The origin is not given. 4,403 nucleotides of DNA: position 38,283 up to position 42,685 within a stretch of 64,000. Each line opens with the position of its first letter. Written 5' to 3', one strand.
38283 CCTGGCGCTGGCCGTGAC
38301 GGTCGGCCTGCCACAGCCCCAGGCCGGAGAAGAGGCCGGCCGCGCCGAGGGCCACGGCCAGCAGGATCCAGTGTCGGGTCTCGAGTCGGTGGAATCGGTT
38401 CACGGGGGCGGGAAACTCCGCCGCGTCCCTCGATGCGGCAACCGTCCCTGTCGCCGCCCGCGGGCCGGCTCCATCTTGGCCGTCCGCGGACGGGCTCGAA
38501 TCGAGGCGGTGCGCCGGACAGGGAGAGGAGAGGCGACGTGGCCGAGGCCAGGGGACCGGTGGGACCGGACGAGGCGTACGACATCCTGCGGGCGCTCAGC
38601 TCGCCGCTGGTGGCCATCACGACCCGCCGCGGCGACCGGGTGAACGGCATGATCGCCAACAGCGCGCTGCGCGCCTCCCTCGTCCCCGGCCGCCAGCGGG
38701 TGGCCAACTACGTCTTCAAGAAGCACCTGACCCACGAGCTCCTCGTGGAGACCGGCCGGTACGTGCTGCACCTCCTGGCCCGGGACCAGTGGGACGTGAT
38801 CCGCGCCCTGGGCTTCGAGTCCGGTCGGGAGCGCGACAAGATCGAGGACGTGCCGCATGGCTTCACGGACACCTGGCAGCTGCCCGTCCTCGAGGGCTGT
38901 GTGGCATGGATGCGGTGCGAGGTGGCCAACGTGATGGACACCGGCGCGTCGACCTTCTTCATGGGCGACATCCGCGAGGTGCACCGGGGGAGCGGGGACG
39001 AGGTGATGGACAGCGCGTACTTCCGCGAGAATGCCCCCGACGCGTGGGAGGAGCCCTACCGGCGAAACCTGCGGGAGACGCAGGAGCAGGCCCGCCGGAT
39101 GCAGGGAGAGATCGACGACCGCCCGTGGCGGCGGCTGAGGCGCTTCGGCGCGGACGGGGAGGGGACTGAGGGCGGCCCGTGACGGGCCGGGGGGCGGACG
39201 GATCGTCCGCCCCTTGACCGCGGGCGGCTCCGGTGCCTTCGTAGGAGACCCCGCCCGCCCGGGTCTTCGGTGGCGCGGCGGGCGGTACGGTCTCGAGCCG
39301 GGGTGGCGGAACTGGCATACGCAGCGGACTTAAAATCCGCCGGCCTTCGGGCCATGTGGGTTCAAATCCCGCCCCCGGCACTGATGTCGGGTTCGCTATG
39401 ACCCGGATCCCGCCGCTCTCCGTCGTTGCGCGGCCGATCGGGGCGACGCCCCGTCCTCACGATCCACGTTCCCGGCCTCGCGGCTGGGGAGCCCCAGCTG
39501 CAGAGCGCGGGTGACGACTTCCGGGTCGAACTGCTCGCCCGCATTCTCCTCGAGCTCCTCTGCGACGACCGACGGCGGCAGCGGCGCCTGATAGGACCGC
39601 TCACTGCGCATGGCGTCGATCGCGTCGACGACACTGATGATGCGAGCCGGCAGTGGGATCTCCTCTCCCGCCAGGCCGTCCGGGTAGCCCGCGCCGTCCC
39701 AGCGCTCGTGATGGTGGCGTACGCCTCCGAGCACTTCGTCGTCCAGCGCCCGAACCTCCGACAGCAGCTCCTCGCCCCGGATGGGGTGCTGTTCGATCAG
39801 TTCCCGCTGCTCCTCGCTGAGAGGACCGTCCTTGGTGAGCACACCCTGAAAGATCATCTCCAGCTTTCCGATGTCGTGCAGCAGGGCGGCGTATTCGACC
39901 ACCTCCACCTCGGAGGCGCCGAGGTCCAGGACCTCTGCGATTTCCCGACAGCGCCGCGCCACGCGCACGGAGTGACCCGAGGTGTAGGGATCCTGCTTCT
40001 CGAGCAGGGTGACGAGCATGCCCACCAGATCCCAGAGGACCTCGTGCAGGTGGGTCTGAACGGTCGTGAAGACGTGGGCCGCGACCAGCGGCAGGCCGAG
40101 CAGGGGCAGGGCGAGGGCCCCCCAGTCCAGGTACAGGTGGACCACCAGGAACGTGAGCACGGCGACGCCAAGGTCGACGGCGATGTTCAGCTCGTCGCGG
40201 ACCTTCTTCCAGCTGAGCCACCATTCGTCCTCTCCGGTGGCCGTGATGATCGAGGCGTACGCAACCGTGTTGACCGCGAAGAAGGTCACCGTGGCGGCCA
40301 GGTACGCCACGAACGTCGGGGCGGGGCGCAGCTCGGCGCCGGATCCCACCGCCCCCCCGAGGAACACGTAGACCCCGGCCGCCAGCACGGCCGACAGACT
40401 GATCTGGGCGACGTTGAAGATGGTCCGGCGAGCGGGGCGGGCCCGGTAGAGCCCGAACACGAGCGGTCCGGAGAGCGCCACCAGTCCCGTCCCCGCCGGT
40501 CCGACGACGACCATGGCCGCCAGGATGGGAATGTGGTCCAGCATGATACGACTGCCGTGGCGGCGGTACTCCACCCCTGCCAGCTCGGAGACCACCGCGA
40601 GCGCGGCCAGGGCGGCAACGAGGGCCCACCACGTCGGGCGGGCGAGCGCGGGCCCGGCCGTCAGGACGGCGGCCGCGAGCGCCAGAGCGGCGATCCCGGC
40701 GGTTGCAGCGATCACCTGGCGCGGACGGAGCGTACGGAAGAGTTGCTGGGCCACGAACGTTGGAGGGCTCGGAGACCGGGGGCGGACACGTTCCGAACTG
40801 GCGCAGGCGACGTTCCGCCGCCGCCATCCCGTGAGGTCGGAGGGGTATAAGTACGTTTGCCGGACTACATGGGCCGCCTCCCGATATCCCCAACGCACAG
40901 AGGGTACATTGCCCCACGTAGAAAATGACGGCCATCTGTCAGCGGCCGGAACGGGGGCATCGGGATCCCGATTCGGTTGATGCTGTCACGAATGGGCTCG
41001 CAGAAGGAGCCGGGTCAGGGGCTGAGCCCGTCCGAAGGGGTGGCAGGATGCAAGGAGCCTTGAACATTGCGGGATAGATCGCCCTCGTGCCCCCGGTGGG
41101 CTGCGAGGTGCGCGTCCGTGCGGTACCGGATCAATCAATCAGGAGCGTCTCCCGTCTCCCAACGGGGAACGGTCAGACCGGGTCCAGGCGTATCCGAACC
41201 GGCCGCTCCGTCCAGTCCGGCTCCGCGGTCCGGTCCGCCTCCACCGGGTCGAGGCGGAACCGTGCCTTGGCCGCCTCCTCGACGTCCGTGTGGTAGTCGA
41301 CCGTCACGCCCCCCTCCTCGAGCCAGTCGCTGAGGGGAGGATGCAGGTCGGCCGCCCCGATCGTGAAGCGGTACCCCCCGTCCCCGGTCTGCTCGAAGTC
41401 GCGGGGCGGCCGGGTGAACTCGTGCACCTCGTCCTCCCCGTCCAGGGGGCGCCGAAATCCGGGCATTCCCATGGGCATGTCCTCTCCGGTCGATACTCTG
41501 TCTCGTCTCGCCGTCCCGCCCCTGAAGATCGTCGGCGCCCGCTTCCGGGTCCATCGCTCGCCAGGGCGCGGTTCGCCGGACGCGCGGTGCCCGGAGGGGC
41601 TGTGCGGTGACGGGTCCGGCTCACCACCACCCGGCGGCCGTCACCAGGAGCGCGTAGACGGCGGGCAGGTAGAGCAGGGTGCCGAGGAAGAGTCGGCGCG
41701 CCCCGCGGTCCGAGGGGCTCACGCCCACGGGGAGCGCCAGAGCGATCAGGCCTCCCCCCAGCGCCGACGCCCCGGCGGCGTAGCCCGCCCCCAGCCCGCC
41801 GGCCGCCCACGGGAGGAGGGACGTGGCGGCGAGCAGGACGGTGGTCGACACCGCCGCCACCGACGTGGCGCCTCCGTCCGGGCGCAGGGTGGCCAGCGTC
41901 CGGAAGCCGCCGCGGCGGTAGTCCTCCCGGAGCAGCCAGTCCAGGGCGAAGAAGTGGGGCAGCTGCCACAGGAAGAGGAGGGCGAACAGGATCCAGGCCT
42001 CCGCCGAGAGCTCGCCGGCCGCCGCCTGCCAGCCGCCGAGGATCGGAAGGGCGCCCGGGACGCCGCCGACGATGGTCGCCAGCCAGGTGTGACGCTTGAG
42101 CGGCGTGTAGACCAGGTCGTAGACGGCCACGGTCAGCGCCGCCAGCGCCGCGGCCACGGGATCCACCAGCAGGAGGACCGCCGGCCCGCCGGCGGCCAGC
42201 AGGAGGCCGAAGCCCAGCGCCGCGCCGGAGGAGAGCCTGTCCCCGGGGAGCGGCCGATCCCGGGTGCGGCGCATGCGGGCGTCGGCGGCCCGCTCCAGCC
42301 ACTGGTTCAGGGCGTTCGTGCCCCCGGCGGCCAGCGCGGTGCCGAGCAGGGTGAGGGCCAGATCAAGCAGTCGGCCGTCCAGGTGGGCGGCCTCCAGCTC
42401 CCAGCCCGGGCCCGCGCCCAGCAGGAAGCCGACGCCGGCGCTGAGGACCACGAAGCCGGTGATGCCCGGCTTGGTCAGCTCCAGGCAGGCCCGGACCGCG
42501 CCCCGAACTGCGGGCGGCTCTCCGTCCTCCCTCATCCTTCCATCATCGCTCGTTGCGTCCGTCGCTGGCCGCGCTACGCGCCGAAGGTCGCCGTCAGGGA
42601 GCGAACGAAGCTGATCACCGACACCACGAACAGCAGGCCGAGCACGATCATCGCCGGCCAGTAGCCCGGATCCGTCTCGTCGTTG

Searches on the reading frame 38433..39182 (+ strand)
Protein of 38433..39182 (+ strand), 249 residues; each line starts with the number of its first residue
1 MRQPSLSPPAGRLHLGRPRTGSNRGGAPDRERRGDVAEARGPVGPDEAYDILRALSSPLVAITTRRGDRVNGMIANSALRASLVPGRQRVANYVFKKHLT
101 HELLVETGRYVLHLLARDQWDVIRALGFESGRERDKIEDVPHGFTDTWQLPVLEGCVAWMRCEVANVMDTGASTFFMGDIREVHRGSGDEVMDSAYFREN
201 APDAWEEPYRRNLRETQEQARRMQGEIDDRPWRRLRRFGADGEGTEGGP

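Call 31: search_protein_families(library=pfam, proteins=[window:38433-39182:+], max_evalue=0.001)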
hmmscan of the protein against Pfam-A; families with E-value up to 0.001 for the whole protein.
window:38433-39182:+ (249 aa): 1 family
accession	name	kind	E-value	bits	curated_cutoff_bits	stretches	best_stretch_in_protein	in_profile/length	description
PF01613.24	Flavin_Reduct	-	3.2e-25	89.5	27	1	53-199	2-147/153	Flavin reductase like domain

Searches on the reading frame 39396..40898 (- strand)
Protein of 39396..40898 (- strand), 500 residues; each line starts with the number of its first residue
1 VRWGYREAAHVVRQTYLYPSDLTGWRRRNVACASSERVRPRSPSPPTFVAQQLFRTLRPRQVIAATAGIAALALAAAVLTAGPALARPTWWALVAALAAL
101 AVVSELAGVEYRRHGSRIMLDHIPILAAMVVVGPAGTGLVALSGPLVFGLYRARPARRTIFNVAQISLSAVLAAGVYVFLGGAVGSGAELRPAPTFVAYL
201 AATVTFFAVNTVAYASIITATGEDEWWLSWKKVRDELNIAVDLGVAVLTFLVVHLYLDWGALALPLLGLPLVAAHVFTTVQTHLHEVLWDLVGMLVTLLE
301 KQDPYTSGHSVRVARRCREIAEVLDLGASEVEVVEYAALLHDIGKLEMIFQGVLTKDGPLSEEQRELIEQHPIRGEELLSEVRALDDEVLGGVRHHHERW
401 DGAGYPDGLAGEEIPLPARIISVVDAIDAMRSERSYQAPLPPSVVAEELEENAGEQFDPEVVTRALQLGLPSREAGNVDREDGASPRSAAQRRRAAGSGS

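Call 31: search_protein_families(library=pfam, proteins=[window:39396-40898:-], max_evalue=0.001)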
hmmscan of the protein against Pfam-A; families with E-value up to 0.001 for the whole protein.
window:39396-40898:- (500 aa): 4 families
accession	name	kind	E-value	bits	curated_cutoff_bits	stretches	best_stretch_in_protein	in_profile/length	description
PF13487.12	HD_5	-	1.2e-33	116.7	27.2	1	294-461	2-170/170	HD domain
PF01966.28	HD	-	5.9e-20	72.1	22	1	307-430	2-116/116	HD domain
PF20972.2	MASE9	-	8.4e-05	23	24.3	1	123-276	52-198/203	MASE9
PF08668.18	HDOD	-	0.00036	20.5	22.9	1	308-349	97-136/196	HDOD domain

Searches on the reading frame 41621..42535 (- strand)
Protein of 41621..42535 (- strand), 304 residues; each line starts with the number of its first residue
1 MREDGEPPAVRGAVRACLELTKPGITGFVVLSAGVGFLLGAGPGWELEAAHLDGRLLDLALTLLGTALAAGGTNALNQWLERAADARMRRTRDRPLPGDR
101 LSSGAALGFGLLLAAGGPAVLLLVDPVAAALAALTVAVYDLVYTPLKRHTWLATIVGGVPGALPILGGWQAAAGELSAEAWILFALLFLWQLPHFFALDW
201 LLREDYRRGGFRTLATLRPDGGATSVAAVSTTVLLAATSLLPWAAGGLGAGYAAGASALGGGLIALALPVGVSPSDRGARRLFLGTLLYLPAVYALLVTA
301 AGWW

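Call 31: search_protein_families(library=pfam, proteins=[window:41621-42535:-], max_evalue=0.001)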
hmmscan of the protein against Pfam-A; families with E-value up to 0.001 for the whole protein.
window:41621-42535:- (304 aa): 1 family
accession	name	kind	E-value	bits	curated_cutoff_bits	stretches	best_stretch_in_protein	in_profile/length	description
PF01040.23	UbiA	-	2.3e-51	175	34.2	1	51-283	14-244/250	UbiA prenyltransferase family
